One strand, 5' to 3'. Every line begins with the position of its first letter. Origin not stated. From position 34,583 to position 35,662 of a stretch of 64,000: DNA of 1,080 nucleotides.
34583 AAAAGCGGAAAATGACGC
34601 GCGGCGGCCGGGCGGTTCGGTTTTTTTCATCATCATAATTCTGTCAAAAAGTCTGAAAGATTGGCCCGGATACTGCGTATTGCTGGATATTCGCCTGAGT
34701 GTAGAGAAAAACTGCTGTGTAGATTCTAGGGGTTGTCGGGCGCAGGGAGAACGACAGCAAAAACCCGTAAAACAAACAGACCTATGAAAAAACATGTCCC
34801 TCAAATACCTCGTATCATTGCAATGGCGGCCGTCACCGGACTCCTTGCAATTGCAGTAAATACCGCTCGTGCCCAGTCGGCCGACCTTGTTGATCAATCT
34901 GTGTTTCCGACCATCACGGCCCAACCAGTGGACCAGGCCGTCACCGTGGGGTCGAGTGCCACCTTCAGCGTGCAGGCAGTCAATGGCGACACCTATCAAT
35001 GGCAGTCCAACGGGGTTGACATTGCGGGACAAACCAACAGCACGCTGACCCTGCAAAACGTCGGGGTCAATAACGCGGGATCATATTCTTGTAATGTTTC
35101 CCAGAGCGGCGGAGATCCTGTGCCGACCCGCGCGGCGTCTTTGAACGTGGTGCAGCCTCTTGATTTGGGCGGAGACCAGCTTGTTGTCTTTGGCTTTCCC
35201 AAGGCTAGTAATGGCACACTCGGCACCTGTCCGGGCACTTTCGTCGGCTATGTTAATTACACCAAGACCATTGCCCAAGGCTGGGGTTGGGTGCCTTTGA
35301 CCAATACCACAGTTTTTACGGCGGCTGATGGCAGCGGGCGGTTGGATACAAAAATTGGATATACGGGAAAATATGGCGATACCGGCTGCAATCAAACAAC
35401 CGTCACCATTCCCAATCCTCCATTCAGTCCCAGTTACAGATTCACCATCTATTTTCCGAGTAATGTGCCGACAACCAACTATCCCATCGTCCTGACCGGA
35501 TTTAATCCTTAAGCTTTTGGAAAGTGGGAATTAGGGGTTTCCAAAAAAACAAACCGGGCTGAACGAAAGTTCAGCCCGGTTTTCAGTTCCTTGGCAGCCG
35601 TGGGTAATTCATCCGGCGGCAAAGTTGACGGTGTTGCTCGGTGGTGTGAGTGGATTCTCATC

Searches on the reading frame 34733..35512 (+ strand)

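Call 27: search_protein_families(library=pfam, proteins=[window:34733-35512:+], max_evalue=0.01)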
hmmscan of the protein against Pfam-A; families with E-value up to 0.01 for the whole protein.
window:34733-35512:+ (259 aa): 6 families
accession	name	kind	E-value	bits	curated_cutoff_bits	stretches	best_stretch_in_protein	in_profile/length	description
PF13927.12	Ig_3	-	1.4e-10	42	30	1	59-123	2-77/78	Immunoglobulin domain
PF13895.12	Ig_2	-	1.7e-06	28.6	27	1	59-128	2-69/79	Immunoglobulin domain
PF07679.22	I-set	-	2.7e-06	27.8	23.7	1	59-128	1-81/90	Immunoglobulin I-set domain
PF00047.31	ig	-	0.00023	21.9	21.8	1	86-128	33-76/81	Immunoglobulin domain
PF16681.11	Ig_5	-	0.0011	19.8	27.3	1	78-125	12-60/82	Ig-like domain on T-cell surface glycoprotein CD3 epsilon chain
PF07686.23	V-set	-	0.0017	19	26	1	89-139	56-108/109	Immunoglobulin V-set domain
